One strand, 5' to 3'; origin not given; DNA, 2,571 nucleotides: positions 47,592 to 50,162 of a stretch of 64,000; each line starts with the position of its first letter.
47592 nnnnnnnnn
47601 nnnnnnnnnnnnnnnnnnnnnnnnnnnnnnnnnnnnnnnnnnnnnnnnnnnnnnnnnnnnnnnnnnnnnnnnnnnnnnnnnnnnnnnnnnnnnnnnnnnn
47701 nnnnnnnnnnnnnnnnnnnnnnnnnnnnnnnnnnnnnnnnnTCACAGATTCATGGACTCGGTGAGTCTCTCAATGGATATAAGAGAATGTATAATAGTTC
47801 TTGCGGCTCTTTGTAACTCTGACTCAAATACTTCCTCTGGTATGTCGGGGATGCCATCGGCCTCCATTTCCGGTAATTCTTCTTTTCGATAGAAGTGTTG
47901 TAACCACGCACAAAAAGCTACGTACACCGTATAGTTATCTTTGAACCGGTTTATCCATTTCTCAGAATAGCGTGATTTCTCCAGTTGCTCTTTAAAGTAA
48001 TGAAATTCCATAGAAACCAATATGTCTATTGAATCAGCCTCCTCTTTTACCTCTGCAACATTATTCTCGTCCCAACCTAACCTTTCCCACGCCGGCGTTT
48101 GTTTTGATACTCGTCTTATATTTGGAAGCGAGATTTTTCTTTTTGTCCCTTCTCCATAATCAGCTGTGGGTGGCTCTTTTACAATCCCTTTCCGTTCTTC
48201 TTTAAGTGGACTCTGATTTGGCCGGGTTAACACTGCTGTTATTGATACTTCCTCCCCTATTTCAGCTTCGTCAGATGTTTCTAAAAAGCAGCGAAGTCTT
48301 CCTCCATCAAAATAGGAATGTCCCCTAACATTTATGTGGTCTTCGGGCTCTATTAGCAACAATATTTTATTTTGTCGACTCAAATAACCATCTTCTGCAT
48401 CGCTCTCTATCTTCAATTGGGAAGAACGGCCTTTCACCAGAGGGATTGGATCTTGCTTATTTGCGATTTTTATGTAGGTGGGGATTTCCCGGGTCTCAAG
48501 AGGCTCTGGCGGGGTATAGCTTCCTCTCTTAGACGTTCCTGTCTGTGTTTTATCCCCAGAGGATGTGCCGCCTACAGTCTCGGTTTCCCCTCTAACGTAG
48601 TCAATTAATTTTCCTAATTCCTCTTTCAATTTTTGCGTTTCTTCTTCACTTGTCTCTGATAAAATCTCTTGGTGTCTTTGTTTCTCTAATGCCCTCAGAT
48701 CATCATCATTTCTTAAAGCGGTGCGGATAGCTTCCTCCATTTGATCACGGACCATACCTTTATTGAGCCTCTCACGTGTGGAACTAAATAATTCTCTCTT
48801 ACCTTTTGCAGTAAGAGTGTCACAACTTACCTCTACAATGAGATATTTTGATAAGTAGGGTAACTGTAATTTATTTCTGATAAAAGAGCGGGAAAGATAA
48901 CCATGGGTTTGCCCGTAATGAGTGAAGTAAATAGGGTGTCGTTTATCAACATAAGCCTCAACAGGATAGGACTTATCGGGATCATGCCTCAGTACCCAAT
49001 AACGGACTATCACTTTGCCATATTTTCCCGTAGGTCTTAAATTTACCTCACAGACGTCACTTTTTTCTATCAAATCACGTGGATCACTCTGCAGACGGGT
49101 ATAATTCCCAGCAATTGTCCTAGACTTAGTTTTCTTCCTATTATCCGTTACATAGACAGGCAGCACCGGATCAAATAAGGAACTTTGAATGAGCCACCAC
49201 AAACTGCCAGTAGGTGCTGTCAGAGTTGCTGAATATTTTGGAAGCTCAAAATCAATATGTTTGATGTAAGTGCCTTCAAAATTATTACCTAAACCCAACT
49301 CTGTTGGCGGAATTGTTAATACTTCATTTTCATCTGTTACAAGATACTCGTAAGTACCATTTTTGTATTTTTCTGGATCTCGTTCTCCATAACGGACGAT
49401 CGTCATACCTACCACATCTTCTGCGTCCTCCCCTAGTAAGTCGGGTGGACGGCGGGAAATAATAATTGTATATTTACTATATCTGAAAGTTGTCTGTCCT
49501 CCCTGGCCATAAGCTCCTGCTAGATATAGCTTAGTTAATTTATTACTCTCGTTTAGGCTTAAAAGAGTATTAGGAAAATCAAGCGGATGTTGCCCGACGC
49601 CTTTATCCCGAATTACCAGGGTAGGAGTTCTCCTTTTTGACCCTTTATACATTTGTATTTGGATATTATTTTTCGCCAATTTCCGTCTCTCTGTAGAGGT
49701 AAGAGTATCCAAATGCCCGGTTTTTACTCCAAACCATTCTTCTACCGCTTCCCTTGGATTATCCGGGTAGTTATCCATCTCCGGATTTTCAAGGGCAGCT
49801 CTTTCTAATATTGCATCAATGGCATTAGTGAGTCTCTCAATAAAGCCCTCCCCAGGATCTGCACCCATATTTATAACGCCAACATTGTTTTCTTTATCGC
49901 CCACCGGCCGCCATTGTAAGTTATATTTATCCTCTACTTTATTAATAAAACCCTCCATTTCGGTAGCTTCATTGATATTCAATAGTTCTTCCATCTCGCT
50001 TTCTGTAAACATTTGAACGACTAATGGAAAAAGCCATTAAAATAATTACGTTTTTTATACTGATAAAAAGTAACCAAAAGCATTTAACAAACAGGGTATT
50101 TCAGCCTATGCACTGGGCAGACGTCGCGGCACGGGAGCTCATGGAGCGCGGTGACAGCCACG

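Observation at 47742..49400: About 500 aa of unassigned sequence C-terminal to the GHKL domain: possible effector (nuclease?) module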

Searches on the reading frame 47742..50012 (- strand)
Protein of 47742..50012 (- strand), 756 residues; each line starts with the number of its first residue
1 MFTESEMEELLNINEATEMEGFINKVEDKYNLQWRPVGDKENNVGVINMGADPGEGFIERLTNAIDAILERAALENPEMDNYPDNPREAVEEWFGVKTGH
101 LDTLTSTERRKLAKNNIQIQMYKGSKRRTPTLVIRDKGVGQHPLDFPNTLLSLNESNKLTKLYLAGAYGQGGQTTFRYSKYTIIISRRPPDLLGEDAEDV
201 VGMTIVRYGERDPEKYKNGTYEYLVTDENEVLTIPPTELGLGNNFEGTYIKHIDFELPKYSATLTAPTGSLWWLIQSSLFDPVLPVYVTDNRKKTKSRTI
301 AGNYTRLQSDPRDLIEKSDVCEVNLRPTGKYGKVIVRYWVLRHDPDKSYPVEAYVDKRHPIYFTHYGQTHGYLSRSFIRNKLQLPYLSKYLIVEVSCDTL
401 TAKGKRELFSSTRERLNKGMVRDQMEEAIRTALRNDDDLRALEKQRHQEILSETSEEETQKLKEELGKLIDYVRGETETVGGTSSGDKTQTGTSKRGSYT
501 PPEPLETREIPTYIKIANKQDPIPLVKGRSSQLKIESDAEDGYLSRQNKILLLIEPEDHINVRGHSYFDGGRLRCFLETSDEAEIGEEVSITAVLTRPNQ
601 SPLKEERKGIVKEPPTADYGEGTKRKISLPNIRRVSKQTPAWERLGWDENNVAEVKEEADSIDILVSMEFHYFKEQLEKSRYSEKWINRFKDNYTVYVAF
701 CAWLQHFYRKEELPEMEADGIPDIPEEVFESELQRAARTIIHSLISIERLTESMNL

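Call 3: search_protein_families(library=pfam, proteins=[window:47742-50012:-], max_evalue=1)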
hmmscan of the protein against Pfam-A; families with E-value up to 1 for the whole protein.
window:47742-50012:- (756 aa): 2 families
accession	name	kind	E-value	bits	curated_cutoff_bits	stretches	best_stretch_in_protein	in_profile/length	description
PF17117.11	DUF5104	-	0.0018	19.2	27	1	443-496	10-64/107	Domain of unknown function (DUF5104)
PF18851.6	baeRF_family8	-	0.13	12.6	27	0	705-742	96-134/141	Bacterial archaeo-eukaryotic release factor family 8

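Call 4: search_protein_families(library=padloc, proteins=[window:47742-50012:-], max_evalue=1)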
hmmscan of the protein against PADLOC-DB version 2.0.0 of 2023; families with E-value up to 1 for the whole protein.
window:47742-50012:- (756 aa): 0 families

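Call 5: search_protein_families(library=ncbifam, proteins=[window:47742-50012:-], max_evalue=1)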
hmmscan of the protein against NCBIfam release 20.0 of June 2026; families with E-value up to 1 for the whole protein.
window:47742-50012:- (756 aa): 0 families

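Call 6: find_homologous_proteins(query=window:47742-50012:-)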
Query window:47742-50012:- (756 aa): 421 proteins with E <= 0.001 among 8000 candidates; the best 120 are listed.
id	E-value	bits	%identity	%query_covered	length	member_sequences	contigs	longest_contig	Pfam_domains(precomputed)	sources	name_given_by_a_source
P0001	0.0e+0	1725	100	100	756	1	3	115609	-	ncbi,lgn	-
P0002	7.1e-171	588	40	98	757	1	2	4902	-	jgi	jgi:hypothetical protein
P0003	1.0e-163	565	39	98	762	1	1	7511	-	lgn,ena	-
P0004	1.4e-163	564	40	99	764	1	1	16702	-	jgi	jgi:hypothetical protein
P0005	1.9e-163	564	40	99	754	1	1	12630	-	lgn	-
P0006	2.4e-162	560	38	99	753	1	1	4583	-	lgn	-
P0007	4.5e-160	553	38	99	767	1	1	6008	-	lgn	-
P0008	1.2e-159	551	38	99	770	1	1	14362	-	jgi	-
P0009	1.3e-159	551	39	99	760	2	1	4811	-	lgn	-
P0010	3.4e-159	550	39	96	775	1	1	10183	-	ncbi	-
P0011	5.3e-159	549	38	99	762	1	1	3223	-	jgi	jgi:hypothetical protein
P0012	5.5e-159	549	39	96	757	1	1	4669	-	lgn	-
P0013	7.3e-159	549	40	99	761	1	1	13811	-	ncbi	-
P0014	6.3e-158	545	39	99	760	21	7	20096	-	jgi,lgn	jgi:hypothetical protein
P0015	6.8e-158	545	39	99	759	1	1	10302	-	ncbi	-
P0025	1.0e-155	538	38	99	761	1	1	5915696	-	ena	-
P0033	1.9e-154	534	38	99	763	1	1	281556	-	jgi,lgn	-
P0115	6.0e-108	380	34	83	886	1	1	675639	-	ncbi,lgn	ncbi:MAG: hypothetical protein ACKKMP_02945 [Candidatus Nealsonbacteria bacterium]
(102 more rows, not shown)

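Call 7: search_solved_structures(query=window:47742-50012:-, max_evalue=10, show_alignments=2)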
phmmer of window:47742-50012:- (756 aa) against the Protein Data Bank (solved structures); distinct sequences matched with E-value up to 10: 0.

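Call 10: search_solved_structures(query=A1, max_evalue=10, show_alignments=3)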
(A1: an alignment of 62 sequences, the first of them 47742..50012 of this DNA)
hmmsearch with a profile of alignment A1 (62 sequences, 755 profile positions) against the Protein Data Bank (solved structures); distinct sequences matched with E-value up to 10: 0.

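Call 11: find_encoding_contigs(protein=P0001, flank=10000, max_places=3)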
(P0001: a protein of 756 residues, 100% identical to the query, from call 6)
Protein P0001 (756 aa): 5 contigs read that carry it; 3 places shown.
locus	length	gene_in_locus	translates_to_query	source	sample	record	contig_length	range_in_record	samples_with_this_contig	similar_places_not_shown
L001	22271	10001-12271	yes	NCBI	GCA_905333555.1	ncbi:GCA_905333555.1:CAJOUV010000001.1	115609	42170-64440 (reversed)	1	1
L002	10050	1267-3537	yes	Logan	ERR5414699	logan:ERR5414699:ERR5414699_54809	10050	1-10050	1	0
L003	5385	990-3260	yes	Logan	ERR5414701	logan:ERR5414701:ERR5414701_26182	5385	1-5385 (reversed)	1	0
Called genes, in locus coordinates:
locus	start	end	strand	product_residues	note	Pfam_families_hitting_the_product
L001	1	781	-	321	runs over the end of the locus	PF01841:Transglut_core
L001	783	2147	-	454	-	PF04443:LuxE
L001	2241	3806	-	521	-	PF05048:NosD, PF13229:Beta_helix, PF05048:NosD, PF13229:Beta_helix, PF05048:NosD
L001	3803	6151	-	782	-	PF05048:NosD, PF13229:Beta_helix, PF05048:NosD, PF13229:Beta_helix, PF05048:NosD, PF13229:Beta_helix, PF05048:NosD, PF13229:Beta_helix (weak)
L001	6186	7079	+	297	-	PF11345:DUF3147 (faint)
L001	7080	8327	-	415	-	PF00368:HMG-CoA_red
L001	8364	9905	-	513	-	PF01921:tRNA-synt_1f, PF19269:Anticodon_2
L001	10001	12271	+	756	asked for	-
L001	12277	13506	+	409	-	PF01555:N6_N4_Mtase, PF01170:UPF0020 (faint)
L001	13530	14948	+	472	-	PF01565:FAD_binding_4, PF02913:FAD-oxidase_C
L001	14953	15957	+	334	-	PF13183:Fer4_8, PF13237:Fer4_10 (faint), PF12838:Fer4_7 (weak), PF13534:Fer4_17, PF02754:CCG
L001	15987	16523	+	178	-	PF01862:PvlArgDC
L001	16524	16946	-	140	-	PF03479:PCC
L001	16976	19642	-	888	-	PF00270:DEAD, PF04851:ResIII (weak), PF00271:Helicase_C, PF19306:WHD_Lhr, PF08494:DEAD_assoc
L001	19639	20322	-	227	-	PF07758:DUF1614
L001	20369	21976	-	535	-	PF24096:DUF7379 (faint), PF00561:Abhydrolase_1 (weak), PF07819:PGAP1 (weak)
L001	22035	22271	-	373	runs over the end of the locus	PF00112:Peptidase_C1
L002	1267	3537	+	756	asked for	-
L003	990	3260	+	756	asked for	-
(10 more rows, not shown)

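Call 12: search_protein_families(library=pfam, alignment_id=A1, max_evalue=0.1)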
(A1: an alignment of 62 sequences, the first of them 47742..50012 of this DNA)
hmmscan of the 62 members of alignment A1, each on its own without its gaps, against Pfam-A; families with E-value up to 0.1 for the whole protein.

A. member 1, window:47742-50012:- (756 aa): 1 family
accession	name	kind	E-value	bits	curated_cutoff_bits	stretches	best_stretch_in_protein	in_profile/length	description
PF17117.11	DUF5104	-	0.0018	19.2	27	1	443-496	10-64/107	Domain of unknown function (DUF5104)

B. families by the number of members that match (of 62 scanned): 8 families
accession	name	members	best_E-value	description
PF13589.12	HATPase_c_3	11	0.00013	Histidine kinase-, DNA gyrase B-, and HSP90-like ATPase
PF02518.31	HATPase_c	6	0.012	Histidine kinase-, DNA gyrase B-, and HSP90-like ATPase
PF17117.11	DUF5104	1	0.0018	Domain of unknown function (DUF5104)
PF16369.11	GH43_C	1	0.0067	C-terminal lipocalin-like domain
PF01516.21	Orbi_VP6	1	0.026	Orbivirus helicase VP6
PF17693.6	DUF5539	1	0.036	Family of unknown function (DUF5539)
PF12566.14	DUF3748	1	0.078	Protein of unknown function (DUF3748)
PF02563.21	Poly_export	1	0.083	Polysaccharide biosynthesis/export protein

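Call 14: find_encoding_contigs(protein=P0025, flank=8000, max_places=2)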
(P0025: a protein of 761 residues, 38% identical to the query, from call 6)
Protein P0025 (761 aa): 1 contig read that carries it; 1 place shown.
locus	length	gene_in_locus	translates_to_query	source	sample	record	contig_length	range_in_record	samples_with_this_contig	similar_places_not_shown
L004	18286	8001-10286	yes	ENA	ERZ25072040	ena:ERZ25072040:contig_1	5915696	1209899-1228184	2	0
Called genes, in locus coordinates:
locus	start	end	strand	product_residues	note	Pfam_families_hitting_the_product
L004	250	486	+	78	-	-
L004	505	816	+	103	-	PF13560:HTH_31, PF01381:HTH_3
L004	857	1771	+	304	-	PF00078:RVT_1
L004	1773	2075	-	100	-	PF13683:rve_3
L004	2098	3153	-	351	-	PF01548:DEDD_Tnp_IS110, PF02371:Transposase_20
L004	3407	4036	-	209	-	PF13276:HTH_21, PF00665:rve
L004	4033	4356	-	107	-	PF01527:HTH_Tnp_1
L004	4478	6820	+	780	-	-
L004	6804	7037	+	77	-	-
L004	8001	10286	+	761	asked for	-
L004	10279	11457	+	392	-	PF01555:N6_N4_Mtase, PF01170:UPF0020 (faint), PF01555:N6_N4_Mtase (weak)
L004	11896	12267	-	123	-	PF00106:adh_short, PF08659:KR, PF13561:adh_short_C2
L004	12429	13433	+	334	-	-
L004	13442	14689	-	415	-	PF12704:MacB_PCD, PF02687:FtsX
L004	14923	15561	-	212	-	-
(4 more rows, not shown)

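Call 15: find_encoding_contigs(protein=P0033, flank=8000, max_places=2)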
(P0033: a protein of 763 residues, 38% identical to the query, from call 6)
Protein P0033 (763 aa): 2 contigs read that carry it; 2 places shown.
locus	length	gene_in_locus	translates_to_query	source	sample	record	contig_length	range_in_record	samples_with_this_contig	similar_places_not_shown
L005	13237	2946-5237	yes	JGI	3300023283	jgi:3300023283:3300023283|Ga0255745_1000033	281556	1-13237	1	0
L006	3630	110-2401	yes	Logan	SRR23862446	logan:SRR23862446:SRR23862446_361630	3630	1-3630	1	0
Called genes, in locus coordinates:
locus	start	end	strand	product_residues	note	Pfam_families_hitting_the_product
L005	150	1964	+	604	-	PF00078:RVT_1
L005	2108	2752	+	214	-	-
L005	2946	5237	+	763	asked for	-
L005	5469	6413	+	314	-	-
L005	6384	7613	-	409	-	PF13542:HTH_Tnp_ISL3 (weak), PF01610:DDE_Tnp_ISL3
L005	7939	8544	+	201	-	PF00872:Transposase_mut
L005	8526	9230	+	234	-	PF00106:adh_short, PF13561:adh_short_C2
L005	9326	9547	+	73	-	PF04255:DUF433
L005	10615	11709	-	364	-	PF01965:DJ-1_PfpI, PF12833:HTH_18, PF00165:HTH_AraC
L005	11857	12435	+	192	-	PF02566:OsmC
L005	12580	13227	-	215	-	-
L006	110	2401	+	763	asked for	-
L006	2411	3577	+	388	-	PF01555:N6_N4_Mtase, PF01170:UPF0020 (weak)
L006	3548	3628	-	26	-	?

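Call 16: find_encoding_contigs(protein=P0115, flank=8000, max_places=2)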
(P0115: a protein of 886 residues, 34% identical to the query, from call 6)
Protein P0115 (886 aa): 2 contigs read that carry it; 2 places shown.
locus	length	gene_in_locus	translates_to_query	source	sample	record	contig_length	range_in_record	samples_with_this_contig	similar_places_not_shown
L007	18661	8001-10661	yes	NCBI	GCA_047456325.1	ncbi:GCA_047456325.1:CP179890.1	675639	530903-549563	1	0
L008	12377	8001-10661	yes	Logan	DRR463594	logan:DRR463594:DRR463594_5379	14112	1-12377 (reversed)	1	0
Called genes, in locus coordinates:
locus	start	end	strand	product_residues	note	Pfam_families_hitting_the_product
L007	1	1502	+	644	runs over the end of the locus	PF03717:PBP_dimer, PF00905:Transpeptidase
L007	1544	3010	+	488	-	PF01336:tRNA_anti-codon, PF00152:tRNA-synt_2, PF01409:tRNA-synt_2d (faint)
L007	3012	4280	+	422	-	PF02403:Seryl_tRNA_N, PF00587:tRNA-synt_2b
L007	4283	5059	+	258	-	PF06342:DUF1057, PF07224:Chlorophyllase (weak), PF01738:DLH (faint), PF00561:Abhydrolase_1, PF12146:Hydrolase_4, PF12695:Abhydrolase_5 (faint), PF12697:Abhydrolase_6, PF00561:Abhydrolase_1, +1 more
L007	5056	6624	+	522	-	PF08245:Mur_ligase_M, PF02875:Mur_ligase_C (weak)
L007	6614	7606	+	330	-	PF02388:FemAB, PF13480:Acetyltransf_6 (weak), PF02388:FemAB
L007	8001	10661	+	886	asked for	-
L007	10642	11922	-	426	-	PF01555:N6_N4_Mtase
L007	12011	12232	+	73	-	-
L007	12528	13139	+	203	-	PF01726:LexA_DNA_bind, PF00717:Peptidase_S24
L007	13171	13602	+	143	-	-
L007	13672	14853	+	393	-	-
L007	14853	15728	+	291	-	PF06300:Tsp45I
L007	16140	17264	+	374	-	PF00149:Metallophos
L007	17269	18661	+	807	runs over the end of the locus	PF02463:SMC_N (weak), PF13175:AAA_15 (faint), PF13514:AAA_27 (weak)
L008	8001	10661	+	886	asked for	-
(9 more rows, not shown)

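Call 17: predict_structure(alignment_id=A1)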
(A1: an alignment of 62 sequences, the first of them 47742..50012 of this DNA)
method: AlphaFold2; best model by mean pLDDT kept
length: 756 residues; sequences in the alignment: 62
mean_pLDDT: 88.1   pTM: 0.86
mean pLDDT of the five models: 88.1, 87.1, 85.4, 84.4, 83.9
residues with pLDDT >= 90: 507; 70-90: 183; 50-70: 33; < 50: 33
segments of 3 or more residues with pLDDT < 50: 476-496, 619-621, 623-625, 716-720
pLDDT, mean of each block of 10 residues (from residue 1): 89 97 94 94 85 91 94 89 92 94 96 97 96 97 92 67 61 88 97 94 94 77 95 91 90 96 90 95 97 96 93 89 87 96 77 91 94 91 91 96 91 84 95 92 89 82 91 59 37 49 92 97 93 96 89 95 95 95 96 96 98 74 60 91 89 89 94 88 87 96 89 55 75 95 87 77
secondary structure, 60 per line:
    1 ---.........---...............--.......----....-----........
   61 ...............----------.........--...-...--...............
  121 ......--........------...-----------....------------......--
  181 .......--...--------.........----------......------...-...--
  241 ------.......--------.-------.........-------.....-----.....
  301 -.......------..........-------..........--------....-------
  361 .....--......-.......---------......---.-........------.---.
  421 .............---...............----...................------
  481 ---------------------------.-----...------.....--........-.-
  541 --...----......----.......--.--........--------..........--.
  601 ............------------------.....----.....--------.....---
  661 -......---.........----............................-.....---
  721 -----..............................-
elements in order (helices of 4 or more, strands of 3 or more residues): H4-12 H16-30 E33-36 H44-47 H53-75 H86-94 H106-116 E117-126 E129-136 H157-160 H173-178 E181-187 E201-209 E220-225 E232-234 E247-253 H271-278 E286-290 E296-300 H302-308 E315-324 E332-341 H350-353 E361-365 E368-373 H375-381 E391-396 H402-408 H420-433 H437-451 H456-474 E514-516 E523-527 E530-537 E550-555 E560-566 E572-579 E588-597 E600-612 E631-635 H640-644 E653-657 E662-667 H671-679 H684-711 H713-717 H726-755
